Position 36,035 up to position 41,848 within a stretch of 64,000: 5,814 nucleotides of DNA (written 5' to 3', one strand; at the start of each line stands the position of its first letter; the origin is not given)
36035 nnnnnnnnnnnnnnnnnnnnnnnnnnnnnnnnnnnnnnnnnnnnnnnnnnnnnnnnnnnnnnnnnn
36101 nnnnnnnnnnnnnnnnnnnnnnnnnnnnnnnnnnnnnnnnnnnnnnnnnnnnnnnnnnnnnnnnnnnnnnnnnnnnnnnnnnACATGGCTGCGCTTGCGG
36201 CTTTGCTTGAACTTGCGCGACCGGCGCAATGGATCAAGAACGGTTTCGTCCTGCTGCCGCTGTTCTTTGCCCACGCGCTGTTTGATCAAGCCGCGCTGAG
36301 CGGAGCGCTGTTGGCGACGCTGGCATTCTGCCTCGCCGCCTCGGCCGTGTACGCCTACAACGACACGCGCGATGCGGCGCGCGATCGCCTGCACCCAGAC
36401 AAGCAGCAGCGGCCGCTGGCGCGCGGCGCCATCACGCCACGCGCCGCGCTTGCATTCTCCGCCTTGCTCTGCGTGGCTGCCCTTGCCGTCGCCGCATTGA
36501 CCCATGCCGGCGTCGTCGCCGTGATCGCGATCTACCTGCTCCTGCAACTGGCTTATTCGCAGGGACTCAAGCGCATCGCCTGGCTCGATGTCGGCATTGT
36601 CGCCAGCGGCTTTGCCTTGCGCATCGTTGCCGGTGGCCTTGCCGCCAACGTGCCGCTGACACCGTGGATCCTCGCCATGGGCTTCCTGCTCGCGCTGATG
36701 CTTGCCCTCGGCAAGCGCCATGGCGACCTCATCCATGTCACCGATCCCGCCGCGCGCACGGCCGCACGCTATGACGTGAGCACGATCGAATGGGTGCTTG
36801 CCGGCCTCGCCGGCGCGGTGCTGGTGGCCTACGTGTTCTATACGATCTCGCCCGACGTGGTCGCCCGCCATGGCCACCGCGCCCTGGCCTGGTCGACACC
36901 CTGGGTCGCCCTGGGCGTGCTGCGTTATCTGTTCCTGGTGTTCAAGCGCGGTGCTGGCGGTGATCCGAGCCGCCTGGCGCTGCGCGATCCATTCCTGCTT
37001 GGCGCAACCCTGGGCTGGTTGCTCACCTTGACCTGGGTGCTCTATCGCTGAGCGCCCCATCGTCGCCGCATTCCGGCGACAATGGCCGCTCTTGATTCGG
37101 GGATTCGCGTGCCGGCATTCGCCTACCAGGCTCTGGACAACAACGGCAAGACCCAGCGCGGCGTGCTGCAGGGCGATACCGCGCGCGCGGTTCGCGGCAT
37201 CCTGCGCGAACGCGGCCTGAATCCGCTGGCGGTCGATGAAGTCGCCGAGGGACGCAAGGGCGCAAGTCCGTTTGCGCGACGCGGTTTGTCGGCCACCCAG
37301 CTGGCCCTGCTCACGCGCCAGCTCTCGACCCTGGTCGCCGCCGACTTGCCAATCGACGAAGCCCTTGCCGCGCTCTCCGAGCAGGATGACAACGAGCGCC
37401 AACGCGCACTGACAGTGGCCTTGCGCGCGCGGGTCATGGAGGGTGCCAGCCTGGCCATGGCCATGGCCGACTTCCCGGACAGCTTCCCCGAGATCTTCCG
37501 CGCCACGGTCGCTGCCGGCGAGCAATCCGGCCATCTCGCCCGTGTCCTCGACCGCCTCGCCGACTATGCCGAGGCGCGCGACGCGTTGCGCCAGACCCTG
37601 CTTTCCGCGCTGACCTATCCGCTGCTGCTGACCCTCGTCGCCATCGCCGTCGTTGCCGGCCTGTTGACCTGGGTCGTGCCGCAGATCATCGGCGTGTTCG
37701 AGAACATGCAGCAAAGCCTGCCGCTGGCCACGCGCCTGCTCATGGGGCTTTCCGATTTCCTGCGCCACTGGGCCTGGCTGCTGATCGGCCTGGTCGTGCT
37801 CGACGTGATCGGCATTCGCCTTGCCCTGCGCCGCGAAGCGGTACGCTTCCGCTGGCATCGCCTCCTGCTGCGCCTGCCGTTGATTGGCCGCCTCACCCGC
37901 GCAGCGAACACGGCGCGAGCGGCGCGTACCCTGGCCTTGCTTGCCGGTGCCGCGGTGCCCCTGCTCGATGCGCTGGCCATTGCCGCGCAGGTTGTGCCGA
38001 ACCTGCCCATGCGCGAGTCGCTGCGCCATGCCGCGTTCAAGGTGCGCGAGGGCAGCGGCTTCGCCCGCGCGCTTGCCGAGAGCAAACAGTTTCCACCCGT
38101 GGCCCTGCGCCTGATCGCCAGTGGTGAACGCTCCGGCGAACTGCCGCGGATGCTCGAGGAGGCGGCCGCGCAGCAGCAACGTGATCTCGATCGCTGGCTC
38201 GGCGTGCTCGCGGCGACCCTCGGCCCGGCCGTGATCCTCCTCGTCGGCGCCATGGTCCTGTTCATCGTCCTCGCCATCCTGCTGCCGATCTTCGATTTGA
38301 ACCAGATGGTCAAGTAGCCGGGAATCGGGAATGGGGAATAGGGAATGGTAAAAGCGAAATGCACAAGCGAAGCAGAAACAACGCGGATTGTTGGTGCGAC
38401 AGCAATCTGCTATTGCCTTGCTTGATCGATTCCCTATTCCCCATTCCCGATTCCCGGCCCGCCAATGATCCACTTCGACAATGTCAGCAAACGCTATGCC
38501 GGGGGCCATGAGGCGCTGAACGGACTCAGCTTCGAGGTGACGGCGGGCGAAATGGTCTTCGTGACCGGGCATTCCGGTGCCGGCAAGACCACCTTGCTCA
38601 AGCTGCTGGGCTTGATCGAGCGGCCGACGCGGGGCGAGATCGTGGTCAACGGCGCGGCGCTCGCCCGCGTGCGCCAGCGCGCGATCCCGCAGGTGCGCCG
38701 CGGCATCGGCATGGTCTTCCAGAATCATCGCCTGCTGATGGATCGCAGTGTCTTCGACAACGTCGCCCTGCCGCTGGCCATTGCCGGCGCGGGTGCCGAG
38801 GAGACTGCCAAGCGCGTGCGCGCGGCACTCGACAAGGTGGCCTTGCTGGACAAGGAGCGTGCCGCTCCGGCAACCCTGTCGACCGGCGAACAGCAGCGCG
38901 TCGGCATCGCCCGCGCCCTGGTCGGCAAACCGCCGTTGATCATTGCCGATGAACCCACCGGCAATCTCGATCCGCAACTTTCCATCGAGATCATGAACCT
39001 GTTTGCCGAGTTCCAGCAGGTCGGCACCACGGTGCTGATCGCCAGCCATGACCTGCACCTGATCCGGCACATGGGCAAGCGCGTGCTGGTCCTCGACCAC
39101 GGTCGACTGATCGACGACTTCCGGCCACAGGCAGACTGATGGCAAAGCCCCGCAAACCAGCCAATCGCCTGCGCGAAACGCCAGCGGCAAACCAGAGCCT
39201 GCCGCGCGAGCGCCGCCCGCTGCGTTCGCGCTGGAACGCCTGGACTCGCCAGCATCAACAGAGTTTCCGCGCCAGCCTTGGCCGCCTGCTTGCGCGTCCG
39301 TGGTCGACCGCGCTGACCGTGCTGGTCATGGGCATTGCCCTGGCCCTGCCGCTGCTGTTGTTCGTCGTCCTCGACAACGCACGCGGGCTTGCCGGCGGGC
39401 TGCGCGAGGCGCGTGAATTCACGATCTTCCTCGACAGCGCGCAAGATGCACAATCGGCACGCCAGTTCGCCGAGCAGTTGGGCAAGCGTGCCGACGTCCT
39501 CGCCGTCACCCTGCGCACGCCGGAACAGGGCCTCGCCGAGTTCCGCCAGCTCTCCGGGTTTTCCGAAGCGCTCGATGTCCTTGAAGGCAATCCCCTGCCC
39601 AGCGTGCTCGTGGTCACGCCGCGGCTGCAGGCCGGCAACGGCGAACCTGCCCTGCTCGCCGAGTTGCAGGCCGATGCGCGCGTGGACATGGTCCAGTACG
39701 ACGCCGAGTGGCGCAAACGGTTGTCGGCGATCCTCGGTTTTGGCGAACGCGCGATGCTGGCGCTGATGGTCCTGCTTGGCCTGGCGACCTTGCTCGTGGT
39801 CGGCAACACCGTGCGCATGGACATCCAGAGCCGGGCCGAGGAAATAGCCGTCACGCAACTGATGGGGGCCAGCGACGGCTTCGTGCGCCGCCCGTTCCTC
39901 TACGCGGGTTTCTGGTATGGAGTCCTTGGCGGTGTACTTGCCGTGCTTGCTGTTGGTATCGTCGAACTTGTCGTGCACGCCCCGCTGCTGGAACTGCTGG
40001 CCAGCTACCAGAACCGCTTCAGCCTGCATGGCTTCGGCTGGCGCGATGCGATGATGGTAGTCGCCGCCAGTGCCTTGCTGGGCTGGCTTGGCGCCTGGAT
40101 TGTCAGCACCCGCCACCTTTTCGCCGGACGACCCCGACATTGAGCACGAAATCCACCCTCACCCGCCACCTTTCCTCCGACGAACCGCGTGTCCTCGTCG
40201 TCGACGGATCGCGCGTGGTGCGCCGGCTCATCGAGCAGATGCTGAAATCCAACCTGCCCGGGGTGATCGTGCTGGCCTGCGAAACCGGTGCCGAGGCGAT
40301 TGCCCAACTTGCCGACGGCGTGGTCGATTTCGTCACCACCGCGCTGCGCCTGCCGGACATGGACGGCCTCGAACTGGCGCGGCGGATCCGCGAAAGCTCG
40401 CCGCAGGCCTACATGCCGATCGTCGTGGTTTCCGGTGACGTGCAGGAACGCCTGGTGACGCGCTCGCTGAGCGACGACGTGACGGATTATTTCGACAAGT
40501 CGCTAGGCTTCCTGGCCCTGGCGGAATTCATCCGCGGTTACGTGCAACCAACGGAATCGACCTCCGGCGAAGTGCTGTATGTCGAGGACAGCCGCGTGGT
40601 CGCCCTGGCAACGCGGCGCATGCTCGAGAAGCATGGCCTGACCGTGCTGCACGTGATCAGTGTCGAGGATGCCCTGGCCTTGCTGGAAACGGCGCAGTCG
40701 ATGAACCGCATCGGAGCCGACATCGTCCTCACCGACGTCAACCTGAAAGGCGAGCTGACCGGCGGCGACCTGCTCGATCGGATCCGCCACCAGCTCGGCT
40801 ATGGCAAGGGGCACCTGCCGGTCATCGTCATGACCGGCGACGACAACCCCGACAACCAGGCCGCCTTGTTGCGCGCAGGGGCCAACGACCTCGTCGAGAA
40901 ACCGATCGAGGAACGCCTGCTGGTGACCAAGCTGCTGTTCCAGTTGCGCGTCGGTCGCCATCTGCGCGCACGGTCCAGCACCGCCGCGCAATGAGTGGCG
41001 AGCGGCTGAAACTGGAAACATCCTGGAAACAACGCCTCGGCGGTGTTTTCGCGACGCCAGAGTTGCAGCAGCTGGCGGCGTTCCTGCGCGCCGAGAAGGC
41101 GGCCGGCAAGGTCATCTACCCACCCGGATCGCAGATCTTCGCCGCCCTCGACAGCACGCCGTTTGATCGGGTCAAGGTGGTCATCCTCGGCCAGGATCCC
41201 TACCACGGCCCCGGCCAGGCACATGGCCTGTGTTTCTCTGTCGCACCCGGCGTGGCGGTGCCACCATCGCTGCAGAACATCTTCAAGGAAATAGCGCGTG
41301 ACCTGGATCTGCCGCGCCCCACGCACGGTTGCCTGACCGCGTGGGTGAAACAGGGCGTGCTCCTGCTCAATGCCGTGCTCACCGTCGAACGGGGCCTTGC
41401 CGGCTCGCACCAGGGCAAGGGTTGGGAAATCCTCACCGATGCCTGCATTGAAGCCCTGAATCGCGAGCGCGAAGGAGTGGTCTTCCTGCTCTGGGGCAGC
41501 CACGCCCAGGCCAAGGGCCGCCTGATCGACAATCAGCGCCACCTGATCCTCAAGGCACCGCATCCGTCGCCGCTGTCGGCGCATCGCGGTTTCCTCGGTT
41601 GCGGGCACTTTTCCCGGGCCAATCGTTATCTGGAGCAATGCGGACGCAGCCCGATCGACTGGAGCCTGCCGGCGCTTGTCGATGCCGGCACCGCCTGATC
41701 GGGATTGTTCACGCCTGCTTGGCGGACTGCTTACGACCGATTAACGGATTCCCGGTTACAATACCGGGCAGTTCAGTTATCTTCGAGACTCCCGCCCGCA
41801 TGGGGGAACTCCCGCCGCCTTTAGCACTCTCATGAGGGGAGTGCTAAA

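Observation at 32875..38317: Gingipain/PorU-like C25 peptidase, DPPR-synthase-like UbiA and GspF: possible protein-anchoring pathway without T9SS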

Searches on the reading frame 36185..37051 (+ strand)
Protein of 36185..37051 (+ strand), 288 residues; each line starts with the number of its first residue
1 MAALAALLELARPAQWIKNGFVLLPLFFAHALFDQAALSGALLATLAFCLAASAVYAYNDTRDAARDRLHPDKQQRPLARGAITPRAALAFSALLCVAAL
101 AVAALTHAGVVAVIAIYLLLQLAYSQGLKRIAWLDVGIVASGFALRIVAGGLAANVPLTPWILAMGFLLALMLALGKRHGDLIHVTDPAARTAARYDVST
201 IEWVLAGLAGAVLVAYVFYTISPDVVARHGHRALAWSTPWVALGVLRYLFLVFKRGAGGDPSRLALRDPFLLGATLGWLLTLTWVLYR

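Call 9: search_protein_families(library=pfam, proteins=[window:36185-37051:+], max_evalue=0.01)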
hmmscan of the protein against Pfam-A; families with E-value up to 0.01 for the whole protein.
window:36185-37051:+ (288 aa): 1 family
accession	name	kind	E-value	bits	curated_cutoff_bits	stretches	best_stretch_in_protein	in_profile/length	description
PF01040.23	UbiA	-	1.1e-22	81.1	34.2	1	34-255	15-235/250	UbiA prenyltransferase family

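Call 10: search_protein_families(library=ncbifam, proteins=[window:36185-37051:+], max_evalue=0.01)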
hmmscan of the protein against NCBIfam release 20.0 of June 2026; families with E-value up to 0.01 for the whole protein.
window:36185-37051:+ (288 aa): 24 families
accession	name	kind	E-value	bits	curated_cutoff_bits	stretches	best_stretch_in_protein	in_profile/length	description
NF008977.0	PRK12324.1-2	equivalog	4.1e-62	210.2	234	1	5-285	3-286/297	decaprenyl-phosphate phosphoribosyltransferase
NF008978.0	PRK12324.1-4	equivalog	2.4e-56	191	207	1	5-286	33-319/322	decaprenyl-phosphate phosphoribosyltransferase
NF006088.0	PRK08238.1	equivalog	2.9e-55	187.8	351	1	4-270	192-464/482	UbiA family prenyltransferase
NF008976.0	PRK12324.1-1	equivalog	3.1e-43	148.3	474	1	6-282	20-299/306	decaprenyl-phosphate phosphoribosyltransferase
NF009523.0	PRK12884.1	equivalog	6.4e-16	58.4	269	1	4-176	4-170/279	prenyltransferase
NF009521.0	PRK12882.1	equivalog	1e-12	47.9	296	1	3-136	4-134/280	geranylgeranylglycerol-phosphate geranylgeranyltransferase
TIGR01473.1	cyoE_ctaB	equivalog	1.9e-11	44.3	210.3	1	28-163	25-163/281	heme o synthase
TIGR01475.1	ubiA_other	subfamily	7.7e-08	32.1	180.8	1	23-169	17-169/282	UbiA-like polyprenyltransferase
NF009522.0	PRK12883.1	equivalog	1.7e-07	31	353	1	5-154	4-150/279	geranylgeranylglycerol-phosphate geranylgeranyltransferase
NF003349.0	PRK04375.1-2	equivalog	1.6e-06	27.6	246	1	41-144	61-168/318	heme o synthase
TIGR01474.1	ubiA_proteo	equivalog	4.3e-06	26.4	275.45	1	7-148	4-149/282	4-hydroxybenzoate octaprenyltransferase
NF009516.0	PRK12875.1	equivalog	5.4e-06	25.7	205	1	4-126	17-141/292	prenyltransferase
NF005742.0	PRK07566.1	equivalog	5.2e-05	22.5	313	1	5-166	29-196/315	chlorophyll synthase ChlG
NF009609.0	PRK13106.1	equivalog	5.6e-05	22.7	349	1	19-154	26-163/301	prenyltransferase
NF009525.0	PRK12887.1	equivalog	8.2e-05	22.1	226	1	3-126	13-139/310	homogentisate phytyltransferase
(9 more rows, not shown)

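Call 58: search_solved_structures(query=window:36185-37051:+, max_evalue=0.01, show_alignments=1)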
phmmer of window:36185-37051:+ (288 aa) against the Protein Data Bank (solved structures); distinct sequences matched with E-value up to 0.01: 4.
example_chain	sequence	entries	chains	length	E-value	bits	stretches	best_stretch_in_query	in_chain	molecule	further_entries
8j8j_D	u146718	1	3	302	9.6e-34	120.5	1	4-282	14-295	Decaprenyl-phosphate phosphoribosyltransferase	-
8j8k_A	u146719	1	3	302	8.9e-25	91.1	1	4-282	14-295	Decaprenyl-phosphate phosphoribosyltransferase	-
4od4_A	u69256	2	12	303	0.0013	21.6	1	22-144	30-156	4-hydroxybenzoate octaprenyltransferase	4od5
6m31_A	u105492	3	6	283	0.0021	21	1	31-162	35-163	Digeranylgeranylglyceryl phosphate synthase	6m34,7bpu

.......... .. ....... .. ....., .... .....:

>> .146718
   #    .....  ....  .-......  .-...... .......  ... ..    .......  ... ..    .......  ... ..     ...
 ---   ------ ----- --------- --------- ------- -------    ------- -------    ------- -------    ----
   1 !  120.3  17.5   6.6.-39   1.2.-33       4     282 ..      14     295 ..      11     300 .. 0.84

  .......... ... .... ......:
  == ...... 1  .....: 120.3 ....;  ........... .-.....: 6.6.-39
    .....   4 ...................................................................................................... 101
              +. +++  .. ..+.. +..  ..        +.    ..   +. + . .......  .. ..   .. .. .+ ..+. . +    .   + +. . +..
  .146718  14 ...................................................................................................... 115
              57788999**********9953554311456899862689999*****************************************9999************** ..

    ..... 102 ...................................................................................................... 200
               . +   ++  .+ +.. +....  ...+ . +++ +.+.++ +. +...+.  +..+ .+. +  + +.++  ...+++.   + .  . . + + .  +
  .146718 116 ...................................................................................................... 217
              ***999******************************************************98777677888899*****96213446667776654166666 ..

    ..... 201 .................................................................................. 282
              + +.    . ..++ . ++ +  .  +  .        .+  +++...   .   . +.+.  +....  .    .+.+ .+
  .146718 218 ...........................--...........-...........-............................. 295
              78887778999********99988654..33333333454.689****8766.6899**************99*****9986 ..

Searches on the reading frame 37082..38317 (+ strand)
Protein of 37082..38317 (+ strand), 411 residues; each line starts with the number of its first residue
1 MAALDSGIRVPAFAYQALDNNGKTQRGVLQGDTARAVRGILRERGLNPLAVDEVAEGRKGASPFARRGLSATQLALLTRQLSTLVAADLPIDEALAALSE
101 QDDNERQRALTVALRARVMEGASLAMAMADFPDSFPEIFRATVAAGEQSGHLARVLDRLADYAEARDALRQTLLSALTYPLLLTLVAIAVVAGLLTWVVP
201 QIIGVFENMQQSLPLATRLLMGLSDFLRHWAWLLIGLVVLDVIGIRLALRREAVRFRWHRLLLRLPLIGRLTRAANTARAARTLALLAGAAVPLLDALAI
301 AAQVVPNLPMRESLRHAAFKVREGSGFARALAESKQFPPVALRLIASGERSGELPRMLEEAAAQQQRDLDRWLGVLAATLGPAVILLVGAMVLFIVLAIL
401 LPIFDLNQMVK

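Call 9: search_protein_families(library=pfam, proteins=[window:37082-38317:+], max_evalue=0.01)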
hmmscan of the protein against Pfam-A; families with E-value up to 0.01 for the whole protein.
window:37082-38317:+ (411 aa): 1 family
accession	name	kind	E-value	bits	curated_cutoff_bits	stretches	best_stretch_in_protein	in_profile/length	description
PF00482.28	T2SSF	-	7.3e-55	184.7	25.2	2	78-200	2-125/125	Type II secretion system (T2SS), protein F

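Call 10: search_protein_families(library=ncbifam, proteins=[window:37082-38317:+], max_evalue=0.01)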
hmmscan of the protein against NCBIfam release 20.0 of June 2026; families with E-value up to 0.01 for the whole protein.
window:37082-38317:+ (411 aa): 6 families
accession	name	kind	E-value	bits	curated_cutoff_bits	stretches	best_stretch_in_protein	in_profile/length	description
TIGR02120.1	GspF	equivalog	2.6e-141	471.5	424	1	13-410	1-401/401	type II secretion system inner membrane protein GspF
NF007861.0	PRK10573.1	equivalog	2.5e-75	254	401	1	13-410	7-398/401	protein transport protein HofC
NF052607.1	T4PiliAsmPilCThrm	equivalog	4.6e-75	253.2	700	1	11-406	2-400/406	type IV pilus assembly protein PilC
NF052606.1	T4PiliAsmPilCMyx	equivalog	3.4e-71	240.3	700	1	9-411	18-419/419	type IV pilus assembly protein PilC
NF047826.1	T3SSXpsF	equivalog_domain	4.2e-70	236.6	650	1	11-409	2-403/405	type II secretion system protein XpsF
NF041012.2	T4P_ComGB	equivalog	2.4e-37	129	240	1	75-406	4-330/332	competence type IV pilus assembly protein ComGB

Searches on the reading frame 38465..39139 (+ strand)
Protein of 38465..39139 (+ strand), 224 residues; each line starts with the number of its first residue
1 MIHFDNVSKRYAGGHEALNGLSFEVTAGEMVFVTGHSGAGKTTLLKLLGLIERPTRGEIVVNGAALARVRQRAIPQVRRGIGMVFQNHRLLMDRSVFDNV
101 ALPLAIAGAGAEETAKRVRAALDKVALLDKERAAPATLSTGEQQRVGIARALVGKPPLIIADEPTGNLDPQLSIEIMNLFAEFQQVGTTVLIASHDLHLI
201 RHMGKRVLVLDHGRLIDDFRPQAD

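Call 9: search_protein_families(library=pfam, proteins=[window:38465-39139:+], max_evalue=0.01)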
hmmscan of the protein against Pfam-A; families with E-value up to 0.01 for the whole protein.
window:38465-39139:+ (224 aa): 8 families
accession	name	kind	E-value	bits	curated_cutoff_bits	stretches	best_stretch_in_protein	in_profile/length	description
PF00005.33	ABC_tran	-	3.2e-35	122.2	25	1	18-165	1-136/137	ABC transporter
PF13304.12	AAA_21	-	2.9e-09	37.9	27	1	136-200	236-303/304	AAA domain, putative AbiEii toxin, Type IV TA system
PF13191.12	AAA_16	-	0.0001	23.3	32.6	1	27-126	21-124/167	AAA ATPase domain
PF13555.12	AAA_29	-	0.0025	18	27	1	22-45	16-39/61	P-loop containing region of AAA domain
PF05970.20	PIF1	-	0.0038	17.3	25.9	1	26-64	20-57/223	PIF1-like helicase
PF13401.12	AAA_22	-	0.004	17.9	27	0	29-49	6-26/130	AAA domain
PF02492.25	cobW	-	0.0042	17.1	20.7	0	31-63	3-36/180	CobW/HypB/UreG, nucleotide-binding domain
PF13238.12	AAA_18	-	0.0093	16.9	29.4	0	31-48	1-18/128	AAA domain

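Call 10: search_protein_families(library=ncbifam, proteins=[window:38465-39139:+], max_evalue=0.01)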
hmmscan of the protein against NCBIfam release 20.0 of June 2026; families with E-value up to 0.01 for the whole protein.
window:38465-39139:+ (224 aa): 189 families (the best 25 are shown)
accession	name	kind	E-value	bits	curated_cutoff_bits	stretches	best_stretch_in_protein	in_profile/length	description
TIGR02673.1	FtsE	equivalog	2.8e-84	282.1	264.85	1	1-214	1-214/214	cell division ATP-binding protein FtsE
TIGR02211.1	LolD_lipo_ex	equivalog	2.2e-55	187.6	307.75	1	2-216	2-220/221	lipoprotein-releasing ABC transporter ATP-binding protein LolD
TIGR02315.1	ABC_phnC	equivalog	1.1e-50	172.3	266.1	1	1-218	1-227/243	phosphonate ABC transporter ATP-binding protein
TIGR02314.1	ABC_MetN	equivalog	2.1e-50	171.7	499.7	1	1-217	1-221/343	methionine ABC transporter ATP-binding protein MetN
NF008639.0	PRK11629.1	equivalog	1.5e-49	168.5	360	1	2-217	7-226/234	lipoprotein-releasing ABC transporter ATP-binding protein LolD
TIGR03608.1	L_ocin_972_ABC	subfamily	5.1e-49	166.5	254.85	1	6-207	3-203/206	putative bacteriocin export ABC transporter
NF007027.0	PRK09493.1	equivalog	3.3e-48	164.1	379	1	1-222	1-221/240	glutamine ABC transporter ATP-binding protein GlnQ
TIGR02982.1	heterocyst_DevA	subfamily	2.5e-47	161.3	295.8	1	16-215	19-219/220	ABC exporter ATP-binding subunit, DevA family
NF008428.0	PRK11264.1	equivalog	7.1e-47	159.7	406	1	1-218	3-225/250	L-cystine ABC transporter ATP-binding protein TcyN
NF038007.1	ABC_ATP_DarD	equivalog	8.5e-45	152.9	375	1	1-215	1-218/218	darobactin export ABC transporter ATP-binding protein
NF040933.2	ABC_arch_GlcV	equivalog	2.5e-44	151.6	450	1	2-216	3-221/357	glucose ABC transporter ATP-binding protein GlcV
NF007826.0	PRK10535.1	equivalog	7.1e-44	150.1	966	1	3-219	6-225/648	macrolide ABC transporter ATP-binding protein/permease MacB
TIGR04521.1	ECF_ATPase_2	equivalog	1.4e-43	148.9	330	1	2-221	1-229/279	energy-coupling factor transporter ATPase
TIGR03005.1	ectoine_ehuA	equivalog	1.6e-42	145.4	345.4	1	2-222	1-232/252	ectoine/hydroxyectoine ABC transporter ATP-binding protein EhuA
NF008338.0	PRK11124.1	equivalog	5.1e-42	144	369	1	3-217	4-221/242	arginine ABC transporter ATP-binding protein ArtP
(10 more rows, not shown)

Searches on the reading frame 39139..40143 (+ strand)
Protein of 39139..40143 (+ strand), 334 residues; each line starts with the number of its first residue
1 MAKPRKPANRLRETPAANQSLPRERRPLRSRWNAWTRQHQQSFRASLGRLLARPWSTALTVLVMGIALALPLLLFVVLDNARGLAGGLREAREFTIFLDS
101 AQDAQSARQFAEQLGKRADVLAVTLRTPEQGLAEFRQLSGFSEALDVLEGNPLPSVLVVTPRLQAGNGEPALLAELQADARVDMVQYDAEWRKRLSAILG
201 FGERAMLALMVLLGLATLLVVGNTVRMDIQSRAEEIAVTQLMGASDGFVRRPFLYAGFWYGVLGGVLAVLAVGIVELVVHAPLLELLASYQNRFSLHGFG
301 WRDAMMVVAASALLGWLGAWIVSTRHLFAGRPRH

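Call 9: search_protein_families(library=pfam, proteins=[window:39139-40143:+], max_evalue=0.01)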
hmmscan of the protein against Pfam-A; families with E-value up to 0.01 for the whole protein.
window:39139-40143:+ (334 aa): 2 families
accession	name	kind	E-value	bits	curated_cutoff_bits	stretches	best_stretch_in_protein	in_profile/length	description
PF02687.27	FtsX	-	5.3e-10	39.8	25.5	1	209-325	3-114/120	FtsX-like permease C-terminal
PF18075.7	FtsX_ECD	-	4.1e-09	37.4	23.5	1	93-162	2-75/96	FtsX extracellular domain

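Call 10: search_protein_families(library=ncbifam, proteins=[window:39139-40143:+], max_evalue=0.01)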
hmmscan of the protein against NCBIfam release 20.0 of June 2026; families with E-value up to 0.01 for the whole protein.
window:39139-40143:+ (334 aa): 6 families
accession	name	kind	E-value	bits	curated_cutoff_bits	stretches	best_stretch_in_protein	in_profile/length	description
TIGR00439.2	FtsX_Gneg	equivalog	1.6e-92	309.8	255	1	39-327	1-291/292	permease-like cell division protein FtsX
NF038347.1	FtsX_Gpos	exception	1.3e-35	123.2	225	1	39-327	4-295/296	permease-like cell division protein FtsX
NF038346.1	FtsX_actino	exception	6.2e-19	68.5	250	1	107-324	81-299/308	permease-like cell division protein FtsX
TIGR02213.1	lolE_release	exception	3.6e-08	32.7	540.35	1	207-283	271-345/411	lipoprotein-releasing ABC transporter permease subunit LolE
NF008357.0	PRK11146.1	exception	8.6e-08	31.4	439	1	207-284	274-349/414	lipoprotein-releasing ABC transporter permease subunit LolE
TIGR02212.1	lolCE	equivalog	1.9e-07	30.4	362.45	1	206-279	268-341/411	lipoprotein-releasing ABC transporter permease subunit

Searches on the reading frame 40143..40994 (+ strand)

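Call 15: search_protein_families(library=pfam, proteins=[window:40143-40994:+], max_evalue=0.001)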
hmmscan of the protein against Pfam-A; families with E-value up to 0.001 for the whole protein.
window:40143-40994:+ (283 aa): 1 family
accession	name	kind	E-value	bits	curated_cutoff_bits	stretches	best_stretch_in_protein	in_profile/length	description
PF00072.30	Response_reg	-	6e-38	129.9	30.2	2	144-264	1-110/111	Response regulator receiver domain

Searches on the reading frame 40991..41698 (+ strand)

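Call 9: search_protein_families(library=pfam, proteins=[window:40991-41698:+], max_evalue=0.01)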
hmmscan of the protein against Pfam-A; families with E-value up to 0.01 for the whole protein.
window:40991-41698:+ (235 aa): 1 family
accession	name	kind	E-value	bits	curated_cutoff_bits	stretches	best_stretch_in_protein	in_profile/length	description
PF03167.25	UDG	-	1.4e-19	71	24.3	1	60-214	7-140/141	Uracil DNA glycosylase superfamily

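Call 10: search_protein_families(library=ncbifam, proteins=[window:40991-41698:+], max_evalue=0.01)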
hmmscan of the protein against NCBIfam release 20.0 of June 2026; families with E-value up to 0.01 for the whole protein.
window:40991-41698:+ (235 aa): 5 families
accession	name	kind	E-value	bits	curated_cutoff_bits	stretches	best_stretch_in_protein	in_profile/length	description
NF003589.0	PRK05254.1-2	equivalog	4.2e-105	350.4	223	1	5-227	4-226/227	uracil-DNA glycosylase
NF003591.1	PRK05254.1-4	equivalog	8.5e-94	313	237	1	9-215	2-207/208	uracil-DNA glycosylase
NF003592.0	PRK05254.1-5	equivalog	4.3e-93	311.2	162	1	7-227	4-223/225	uracil-DNA glycosylase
TIGR00628.1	ung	equivalog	9.3e-81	270.7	185.75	1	10-218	2-209/210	uracil-DNA glycosylase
NF003588.0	PRK05254.1-1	equivalog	4.1e-72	242.4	143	1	8-227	10-225/225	uracil-DNA glycosylase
